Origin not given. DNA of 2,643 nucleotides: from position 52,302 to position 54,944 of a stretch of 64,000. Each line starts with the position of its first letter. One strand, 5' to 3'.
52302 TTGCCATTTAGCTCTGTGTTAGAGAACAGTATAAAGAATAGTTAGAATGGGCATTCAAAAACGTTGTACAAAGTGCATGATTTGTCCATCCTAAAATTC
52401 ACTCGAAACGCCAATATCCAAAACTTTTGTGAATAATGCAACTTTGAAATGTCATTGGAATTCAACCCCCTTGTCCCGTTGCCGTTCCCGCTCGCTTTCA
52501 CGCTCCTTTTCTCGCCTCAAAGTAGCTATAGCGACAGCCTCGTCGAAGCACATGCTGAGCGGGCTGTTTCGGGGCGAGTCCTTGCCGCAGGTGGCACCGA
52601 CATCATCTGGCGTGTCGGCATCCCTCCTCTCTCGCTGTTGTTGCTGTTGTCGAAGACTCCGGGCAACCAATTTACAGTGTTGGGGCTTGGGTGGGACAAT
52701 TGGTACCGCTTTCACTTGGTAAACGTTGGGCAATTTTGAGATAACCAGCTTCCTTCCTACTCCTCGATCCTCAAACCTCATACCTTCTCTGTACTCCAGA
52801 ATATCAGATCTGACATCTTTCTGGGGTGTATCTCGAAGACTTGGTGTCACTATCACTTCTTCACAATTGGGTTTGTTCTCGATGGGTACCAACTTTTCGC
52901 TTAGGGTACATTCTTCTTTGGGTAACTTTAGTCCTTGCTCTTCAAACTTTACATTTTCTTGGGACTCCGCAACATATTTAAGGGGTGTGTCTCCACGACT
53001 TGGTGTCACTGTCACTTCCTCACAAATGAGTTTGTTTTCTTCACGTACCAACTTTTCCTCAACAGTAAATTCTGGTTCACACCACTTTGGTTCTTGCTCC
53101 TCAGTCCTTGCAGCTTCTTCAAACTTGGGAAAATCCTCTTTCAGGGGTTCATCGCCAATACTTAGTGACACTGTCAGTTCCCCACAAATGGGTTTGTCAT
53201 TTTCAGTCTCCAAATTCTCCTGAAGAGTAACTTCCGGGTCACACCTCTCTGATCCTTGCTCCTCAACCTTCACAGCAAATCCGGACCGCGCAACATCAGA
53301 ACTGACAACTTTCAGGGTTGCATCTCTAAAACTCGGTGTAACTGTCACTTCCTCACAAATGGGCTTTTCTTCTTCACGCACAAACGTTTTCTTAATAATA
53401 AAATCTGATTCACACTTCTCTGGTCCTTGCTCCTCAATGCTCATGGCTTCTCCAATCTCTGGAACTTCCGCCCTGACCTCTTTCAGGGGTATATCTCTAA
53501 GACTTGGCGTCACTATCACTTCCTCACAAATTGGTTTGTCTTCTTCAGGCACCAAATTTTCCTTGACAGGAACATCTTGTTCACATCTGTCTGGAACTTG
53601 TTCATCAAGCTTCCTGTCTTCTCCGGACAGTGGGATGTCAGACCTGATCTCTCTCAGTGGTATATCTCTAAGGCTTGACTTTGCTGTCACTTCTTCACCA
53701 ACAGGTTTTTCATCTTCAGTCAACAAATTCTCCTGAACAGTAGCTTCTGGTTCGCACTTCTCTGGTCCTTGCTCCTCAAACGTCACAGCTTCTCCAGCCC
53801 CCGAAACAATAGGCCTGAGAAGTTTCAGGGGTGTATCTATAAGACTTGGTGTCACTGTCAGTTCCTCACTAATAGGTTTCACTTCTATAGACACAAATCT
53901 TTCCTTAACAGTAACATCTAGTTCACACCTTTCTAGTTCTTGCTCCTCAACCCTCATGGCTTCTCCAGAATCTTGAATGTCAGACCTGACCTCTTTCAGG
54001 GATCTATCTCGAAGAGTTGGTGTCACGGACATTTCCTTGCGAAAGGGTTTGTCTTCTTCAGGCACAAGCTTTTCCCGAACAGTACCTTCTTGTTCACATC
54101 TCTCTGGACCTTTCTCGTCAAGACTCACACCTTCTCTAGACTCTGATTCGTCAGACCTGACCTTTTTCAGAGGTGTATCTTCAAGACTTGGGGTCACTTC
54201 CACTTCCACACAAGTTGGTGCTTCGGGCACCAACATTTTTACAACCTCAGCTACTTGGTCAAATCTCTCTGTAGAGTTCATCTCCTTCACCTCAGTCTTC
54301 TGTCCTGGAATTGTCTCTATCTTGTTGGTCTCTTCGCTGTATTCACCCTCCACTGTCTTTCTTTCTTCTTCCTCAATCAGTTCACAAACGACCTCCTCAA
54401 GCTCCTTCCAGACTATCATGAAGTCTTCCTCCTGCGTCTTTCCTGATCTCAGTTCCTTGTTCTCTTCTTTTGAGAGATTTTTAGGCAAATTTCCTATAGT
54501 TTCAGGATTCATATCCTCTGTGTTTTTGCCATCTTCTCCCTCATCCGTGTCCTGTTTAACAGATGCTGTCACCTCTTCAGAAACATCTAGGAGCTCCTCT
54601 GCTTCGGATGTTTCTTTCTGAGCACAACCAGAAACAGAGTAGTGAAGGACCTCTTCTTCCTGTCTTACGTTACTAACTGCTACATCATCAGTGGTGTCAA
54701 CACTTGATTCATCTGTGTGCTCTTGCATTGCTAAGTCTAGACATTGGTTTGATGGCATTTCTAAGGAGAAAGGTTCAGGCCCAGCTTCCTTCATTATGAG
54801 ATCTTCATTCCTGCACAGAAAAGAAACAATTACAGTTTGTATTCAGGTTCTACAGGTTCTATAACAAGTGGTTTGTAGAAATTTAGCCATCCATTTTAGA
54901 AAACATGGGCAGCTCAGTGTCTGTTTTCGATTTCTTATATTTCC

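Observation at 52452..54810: Unannotatable Glu-rich protein: nine tandem 57-aa repeats, each with a conserved cysteine pair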

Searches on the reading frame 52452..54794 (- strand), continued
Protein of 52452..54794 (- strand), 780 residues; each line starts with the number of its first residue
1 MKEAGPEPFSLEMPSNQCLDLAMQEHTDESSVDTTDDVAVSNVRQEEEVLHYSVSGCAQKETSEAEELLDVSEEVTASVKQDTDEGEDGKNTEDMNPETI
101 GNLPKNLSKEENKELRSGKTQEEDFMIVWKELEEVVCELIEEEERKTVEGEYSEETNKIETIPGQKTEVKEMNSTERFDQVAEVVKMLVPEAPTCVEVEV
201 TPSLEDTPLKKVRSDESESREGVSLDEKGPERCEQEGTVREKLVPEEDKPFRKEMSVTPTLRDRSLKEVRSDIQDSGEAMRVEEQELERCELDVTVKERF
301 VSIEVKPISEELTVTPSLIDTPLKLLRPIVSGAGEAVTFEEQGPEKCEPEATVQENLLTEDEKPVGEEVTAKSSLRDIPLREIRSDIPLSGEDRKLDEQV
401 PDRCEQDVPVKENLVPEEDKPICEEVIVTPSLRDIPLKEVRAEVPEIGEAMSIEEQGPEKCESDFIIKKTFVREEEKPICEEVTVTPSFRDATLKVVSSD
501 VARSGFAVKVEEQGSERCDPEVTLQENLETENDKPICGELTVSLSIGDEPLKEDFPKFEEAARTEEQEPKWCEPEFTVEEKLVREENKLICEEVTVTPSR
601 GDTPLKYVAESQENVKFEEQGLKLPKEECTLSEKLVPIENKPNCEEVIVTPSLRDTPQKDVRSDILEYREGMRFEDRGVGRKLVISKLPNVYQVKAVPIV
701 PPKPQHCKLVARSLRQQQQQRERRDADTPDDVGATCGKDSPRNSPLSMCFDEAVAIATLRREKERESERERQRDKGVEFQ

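Call 50: predict_structure(alignment_id=A2)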
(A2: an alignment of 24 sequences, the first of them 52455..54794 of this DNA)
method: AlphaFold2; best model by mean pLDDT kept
length: 780 residues; sequences in the alignment: 24
mean_pLDDT: 43.4   pTM: 0.26
mean pLDDT of the five models: 43.4, 39.6, 37.8, 32.7, 32.7
residues with pLDDT >= 90: 11; 70-90: 58; 50-70: 42; < 50: 669
segments of 3 or more residues with pLDDT < 50: 1-118, 153-229, 231-233, 241-248, 251-363, 365-548, 550-555, 557-585, 587-698, 730-744
pLDDT, mean of each block of 10 residues (from residue 1): 39 36 40 39 40 36 37 37 42 41 37 44 79 90 77 44 39 38 35 33 37 40 43 48 47 42 39 40 40 39 42 40 39 40 43 39 42 35 38 40 38 39 38 36 37 35 34 36 33 36 33 37 35 37 38 44 41 40 39 33 34 34 34 38 37 35 36 38 41 46 64 84 66 41 53 86 90 70
secondary structure, 60 per line:
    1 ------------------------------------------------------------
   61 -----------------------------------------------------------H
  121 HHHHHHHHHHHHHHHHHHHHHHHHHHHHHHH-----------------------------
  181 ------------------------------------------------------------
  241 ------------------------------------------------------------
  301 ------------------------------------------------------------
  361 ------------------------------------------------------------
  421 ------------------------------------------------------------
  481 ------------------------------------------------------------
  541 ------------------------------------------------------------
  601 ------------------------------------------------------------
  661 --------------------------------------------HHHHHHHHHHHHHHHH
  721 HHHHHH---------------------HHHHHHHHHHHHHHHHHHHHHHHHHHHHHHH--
elements in order (helices of 4 or more, strands of 3 or more residues): H120-151 H705-726 H748-778
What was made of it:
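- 54342..54437 (-): Conserved predicted helix upstream of the array (ORF residues 120-151), containing the motif W-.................. AlphaFold2 helix 120-151 with pLDDT 77-90 (call 50).
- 52455..52766 (-): Conserved C-terminal tail (ORF residues 677-780): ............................…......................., with two predicted helices. Helices 705-726 and 748-778, with pLDDT up to 90 (call 50).
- On Cysteine-stabilised (disulfide or metal) extracellular repeat domain: AlphaFold2 with a 24-sequence alignment gives pLDDT 33-48 per 10-residue block (isolated single residues reach 50 or more) and no helix or strand across residues 200-676 (call 50).
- The only confident helices are 120-151, 705-726 and 748-778 (call 50). 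The array is predicted to be unstructured (call 50).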

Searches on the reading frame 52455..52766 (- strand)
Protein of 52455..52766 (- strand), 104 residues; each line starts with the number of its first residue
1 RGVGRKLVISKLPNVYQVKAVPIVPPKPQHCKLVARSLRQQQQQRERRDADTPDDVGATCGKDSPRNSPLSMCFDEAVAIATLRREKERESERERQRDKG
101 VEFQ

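Call 18: find_homologous_proteins(query=window:52455-52766:-, max_evalue=0.001)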
Query seq(104 aa) (104 aa): 1 proteins with E <= 0.001 among 26 candidates.
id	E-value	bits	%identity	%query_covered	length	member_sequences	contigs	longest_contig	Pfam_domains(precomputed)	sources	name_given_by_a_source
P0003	9.9e-26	108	53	81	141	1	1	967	-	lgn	-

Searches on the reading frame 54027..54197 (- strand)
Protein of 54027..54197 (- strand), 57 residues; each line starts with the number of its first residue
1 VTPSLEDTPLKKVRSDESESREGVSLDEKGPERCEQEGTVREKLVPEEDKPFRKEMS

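Call 24: search_protein_representatives(alignment_id=A1)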
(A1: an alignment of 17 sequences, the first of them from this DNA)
Query: 17 sequences, 57 profile positions. Proteins with E-value up to 0.001 (for the whole library): 1; up to 1e-10: 1; up to 1e-30: 1. The best 1 are listed.
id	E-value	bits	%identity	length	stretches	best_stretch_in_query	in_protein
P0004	1.4e-69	245.8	-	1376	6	1-57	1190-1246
